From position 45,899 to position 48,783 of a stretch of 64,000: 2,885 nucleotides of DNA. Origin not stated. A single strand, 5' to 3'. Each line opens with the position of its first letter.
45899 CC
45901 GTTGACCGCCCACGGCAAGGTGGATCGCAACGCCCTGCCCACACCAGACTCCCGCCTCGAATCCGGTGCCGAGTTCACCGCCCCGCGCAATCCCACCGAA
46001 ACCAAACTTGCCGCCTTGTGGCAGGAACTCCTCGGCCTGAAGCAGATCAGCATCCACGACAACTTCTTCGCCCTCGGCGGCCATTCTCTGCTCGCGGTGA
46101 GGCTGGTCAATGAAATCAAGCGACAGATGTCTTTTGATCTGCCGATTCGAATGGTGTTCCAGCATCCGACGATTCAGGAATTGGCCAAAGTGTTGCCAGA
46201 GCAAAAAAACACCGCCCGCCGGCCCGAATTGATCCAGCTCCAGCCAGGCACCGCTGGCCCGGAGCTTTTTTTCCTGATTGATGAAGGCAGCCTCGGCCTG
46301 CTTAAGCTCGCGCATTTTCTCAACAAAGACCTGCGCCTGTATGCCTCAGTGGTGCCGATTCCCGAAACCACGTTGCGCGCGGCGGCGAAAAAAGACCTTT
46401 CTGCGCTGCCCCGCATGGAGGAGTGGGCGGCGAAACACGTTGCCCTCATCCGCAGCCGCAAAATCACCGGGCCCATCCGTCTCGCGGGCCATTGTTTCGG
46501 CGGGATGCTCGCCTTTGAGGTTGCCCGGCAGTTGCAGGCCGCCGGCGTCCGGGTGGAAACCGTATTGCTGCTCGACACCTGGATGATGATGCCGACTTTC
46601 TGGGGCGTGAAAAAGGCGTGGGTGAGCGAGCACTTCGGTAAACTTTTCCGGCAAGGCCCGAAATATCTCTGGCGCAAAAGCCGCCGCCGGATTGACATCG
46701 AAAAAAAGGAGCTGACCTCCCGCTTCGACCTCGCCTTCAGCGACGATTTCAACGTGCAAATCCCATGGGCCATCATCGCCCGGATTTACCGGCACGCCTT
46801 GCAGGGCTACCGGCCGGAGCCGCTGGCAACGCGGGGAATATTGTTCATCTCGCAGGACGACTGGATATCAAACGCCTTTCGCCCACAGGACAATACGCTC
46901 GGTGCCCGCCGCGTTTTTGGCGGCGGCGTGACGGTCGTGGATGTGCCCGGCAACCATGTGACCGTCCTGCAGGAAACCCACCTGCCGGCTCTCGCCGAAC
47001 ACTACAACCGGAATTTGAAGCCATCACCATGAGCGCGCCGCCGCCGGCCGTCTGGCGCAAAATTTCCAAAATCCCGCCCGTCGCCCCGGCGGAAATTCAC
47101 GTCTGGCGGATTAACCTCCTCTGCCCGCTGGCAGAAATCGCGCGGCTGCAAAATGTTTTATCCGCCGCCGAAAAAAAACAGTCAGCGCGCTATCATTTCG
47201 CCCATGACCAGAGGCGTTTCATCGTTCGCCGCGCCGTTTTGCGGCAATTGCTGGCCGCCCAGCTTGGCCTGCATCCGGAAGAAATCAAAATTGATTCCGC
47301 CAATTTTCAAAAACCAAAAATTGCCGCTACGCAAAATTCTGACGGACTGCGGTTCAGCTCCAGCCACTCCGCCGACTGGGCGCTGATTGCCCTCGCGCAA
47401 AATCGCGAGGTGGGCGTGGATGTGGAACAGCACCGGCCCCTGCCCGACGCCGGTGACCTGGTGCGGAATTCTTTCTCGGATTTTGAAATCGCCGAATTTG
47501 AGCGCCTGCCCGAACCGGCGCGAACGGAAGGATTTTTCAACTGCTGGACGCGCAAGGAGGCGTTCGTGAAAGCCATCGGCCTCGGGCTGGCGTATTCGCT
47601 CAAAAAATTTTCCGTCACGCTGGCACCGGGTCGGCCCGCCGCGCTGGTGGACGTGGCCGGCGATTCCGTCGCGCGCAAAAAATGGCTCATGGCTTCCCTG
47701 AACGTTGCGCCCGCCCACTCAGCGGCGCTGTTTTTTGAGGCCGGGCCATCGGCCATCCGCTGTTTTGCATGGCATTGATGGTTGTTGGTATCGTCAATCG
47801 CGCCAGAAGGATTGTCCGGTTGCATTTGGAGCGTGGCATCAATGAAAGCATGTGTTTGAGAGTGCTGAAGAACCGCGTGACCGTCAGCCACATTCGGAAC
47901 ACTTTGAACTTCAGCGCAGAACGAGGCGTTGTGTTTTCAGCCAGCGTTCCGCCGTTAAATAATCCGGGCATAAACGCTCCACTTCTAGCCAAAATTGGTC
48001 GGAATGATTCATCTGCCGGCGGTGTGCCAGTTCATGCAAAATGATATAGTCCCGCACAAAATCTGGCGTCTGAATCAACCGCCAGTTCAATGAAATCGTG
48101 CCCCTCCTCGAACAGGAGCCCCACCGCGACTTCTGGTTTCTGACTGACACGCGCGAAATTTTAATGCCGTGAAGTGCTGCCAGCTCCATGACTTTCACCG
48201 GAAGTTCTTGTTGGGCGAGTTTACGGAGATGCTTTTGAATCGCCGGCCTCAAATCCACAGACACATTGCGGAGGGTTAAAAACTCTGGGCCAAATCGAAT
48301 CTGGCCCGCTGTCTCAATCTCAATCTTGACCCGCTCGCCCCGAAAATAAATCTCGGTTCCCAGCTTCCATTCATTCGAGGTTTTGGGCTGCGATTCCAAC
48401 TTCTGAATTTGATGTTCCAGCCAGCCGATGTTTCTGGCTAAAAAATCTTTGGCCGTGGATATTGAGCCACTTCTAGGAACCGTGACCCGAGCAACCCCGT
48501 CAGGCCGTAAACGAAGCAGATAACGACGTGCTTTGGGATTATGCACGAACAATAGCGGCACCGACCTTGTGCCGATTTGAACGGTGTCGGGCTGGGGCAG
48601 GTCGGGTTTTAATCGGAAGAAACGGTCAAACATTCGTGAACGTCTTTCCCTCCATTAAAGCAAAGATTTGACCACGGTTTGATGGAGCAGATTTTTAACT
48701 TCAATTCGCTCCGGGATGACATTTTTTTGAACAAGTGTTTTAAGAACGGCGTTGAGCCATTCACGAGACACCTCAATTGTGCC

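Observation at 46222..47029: Thioesterase domain with a cysteine nucleophile (GHCFG instead of GxSxG)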

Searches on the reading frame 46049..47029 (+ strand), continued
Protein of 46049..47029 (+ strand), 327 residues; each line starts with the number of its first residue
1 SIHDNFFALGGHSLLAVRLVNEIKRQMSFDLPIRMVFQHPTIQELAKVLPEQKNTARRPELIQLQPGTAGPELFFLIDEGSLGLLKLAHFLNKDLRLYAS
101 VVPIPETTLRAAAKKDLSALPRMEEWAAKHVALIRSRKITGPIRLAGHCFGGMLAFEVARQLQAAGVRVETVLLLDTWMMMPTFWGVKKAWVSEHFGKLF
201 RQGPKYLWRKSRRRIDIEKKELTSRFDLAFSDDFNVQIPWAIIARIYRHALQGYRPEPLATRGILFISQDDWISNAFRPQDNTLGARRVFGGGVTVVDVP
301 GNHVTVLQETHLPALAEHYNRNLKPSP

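Call 65: search_solved_structures(query=A1, max_evalue=10, show_alignments=1)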
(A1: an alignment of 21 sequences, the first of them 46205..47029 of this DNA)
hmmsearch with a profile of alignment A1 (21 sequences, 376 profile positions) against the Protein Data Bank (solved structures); distinct sequences matched with E-value up to 10: 155 (the best 60 are shown).
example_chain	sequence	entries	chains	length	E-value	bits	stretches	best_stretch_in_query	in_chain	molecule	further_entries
4zxh_A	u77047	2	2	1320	3.8e-43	151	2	2-223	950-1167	ABBFA_003403 | Tyrocidine synthetase 3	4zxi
9lcq_A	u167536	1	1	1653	5.7e-32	114.2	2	3-95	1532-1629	PvdL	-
9lcp_A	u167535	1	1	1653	5.7e-32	114.2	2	3-95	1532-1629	PvdL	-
9lco_A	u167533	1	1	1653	4e-31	111.4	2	3-95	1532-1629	PvdL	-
2roq_A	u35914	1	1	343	1.9e-29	105.9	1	20-234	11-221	Enterobactin synthetase component F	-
5ja1_A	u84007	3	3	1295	3.7e-29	105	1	3-234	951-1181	Enterobactin synthase component F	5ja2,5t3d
3tej_A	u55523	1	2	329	1.6e-28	102.9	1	21-234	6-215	Enterobactin synthase component F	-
6mfz_A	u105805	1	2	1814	1.2e-27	100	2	2-100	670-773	Linear gramicidin synthase subunit A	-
9be3_A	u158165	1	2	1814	1.5e-27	99.7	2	2-99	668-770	Linear gramicidin synthase subunit A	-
9meh_A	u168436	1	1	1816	1.5e-27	99.7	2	2-99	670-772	Linear gramicidin synthase subunit A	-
9be4_A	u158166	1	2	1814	1.1e-26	96.9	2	2-96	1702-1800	Linear gramicidin synthase subunit A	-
2vsq_A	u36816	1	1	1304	4.3e-26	94.9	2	2-95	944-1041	SURFACTIN SYNTHETASE SUBUNIT 3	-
9bfd_B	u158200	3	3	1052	1.4e-16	63.5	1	2-94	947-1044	Tyrocidine synthase 2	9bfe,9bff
7r0x_A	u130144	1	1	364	1.9e-16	63.2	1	113-227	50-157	Polyketide synthase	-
9up2_A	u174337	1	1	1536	6.5e-16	61.4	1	3-94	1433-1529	PvdL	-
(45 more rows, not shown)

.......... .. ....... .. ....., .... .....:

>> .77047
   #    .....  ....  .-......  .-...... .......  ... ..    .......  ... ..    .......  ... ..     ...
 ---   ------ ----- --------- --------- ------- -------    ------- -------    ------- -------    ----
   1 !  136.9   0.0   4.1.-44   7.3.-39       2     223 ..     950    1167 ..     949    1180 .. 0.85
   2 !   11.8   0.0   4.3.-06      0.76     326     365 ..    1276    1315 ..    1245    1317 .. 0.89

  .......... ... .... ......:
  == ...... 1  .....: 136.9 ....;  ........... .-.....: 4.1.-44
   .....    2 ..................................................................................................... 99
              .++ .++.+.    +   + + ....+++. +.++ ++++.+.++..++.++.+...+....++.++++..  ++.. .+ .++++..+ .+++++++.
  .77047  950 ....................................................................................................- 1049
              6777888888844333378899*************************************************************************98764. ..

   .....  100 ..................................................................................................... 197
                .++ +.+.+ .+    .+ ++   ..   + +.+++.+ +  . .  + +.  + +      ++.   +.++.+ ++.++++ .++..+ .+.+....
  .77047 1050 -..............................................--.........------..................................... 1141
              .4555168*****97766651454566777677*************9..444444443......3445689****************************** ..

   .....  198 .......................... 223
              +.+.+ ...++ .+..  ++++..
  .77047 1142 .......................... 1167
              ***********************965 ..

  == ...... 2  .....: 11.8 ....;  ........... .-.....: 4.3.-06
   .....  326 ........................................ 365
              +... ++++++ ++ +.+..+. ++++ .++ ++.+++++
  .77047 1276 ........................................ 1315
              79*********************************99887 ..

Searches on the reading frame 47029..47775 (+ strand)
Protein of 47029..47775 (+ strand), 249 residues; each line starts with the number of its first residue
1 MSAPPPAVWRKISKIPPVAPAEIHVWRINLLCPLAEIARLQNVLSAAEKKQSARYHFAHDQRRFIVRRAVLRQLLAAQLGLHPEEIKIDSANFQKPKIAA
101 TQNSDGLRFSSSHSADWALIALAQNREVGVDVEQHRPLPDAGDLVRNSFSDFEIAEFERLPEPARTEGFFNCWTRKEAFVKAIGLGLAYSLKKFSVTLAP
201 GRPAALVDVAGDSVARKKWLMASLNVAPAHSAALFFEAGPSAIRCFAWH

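Call 5: search_protein_families(library=pfam, proteins=[window:47029-47775:+], max_evalue=0.01)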
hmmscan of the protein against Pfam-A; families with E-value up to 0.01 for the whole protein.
window:47029-47775:+ (249 aa): 2 families
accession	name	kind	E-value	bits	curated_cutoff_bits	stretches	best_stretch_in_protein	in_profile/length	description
PF01648.25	ACPS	-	5.2e-16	59.1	25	1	128-207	2-87/111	4'-phosphopantetheinyl transferase superfamily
PF22624.1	AASDHPPT_N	-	8.3e-11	42.5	27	1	37-121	10-96/100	4'-phosphopantetheinyl transferase, N-terminal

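Call 7: search_protein_families(library=ncbifam, proteins=[window:47029-47775:+], max_evalue=0.01)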
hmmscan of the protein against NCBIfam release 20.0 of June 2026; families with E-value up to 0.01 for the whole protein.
window:47029-47775:+ (249 aa): 5 families
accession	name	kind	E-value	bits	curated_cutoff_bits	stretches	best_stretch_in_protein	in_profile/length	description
NF042922.1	4PPT_HetI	equivalog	3.6e-43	147.6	370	1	18-233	14-221/235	4'-phosphopantetheinyl transferase HetI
NF007676.0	PRK10351.1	equivalog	4.2e-15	55.9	174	1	71-184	37-144/195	4'-phosphopantetheinyl transferase AcpT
NF047349.1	4PPT_AusB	equivalog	9e-15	54.7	225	1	45-197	22-162/205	aureusimine biosynthesis 4'-phosphopantetheinyl transferase AusB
TIGR00556.1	pantethn_trn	domain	1.6e-08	34.7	45.35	1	126-230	3-114/128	phosphopantetheine--protein transferase domain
NF011253.0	PRK14659.1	equivalog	2.4e-05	24.9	156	0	149-198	31-81/123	holo-[acyl-carrier-protein] synthase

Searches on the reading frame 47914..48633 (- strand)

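Call 13: search_protein_families(library=pfam, proteins=[window:47914-48633:-], max_evalue=0.001)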
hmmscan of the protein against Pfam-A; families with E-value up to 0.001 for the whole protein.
window:47914-48633:- (240 aa): 1 family
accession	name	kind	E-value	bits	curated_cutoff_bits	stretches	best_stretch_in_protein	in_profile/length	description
PF01863.23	YgjP-like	-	7.5e-52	176.8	26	1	37-234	2-206/207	YgjP-like, metallopeptidase domain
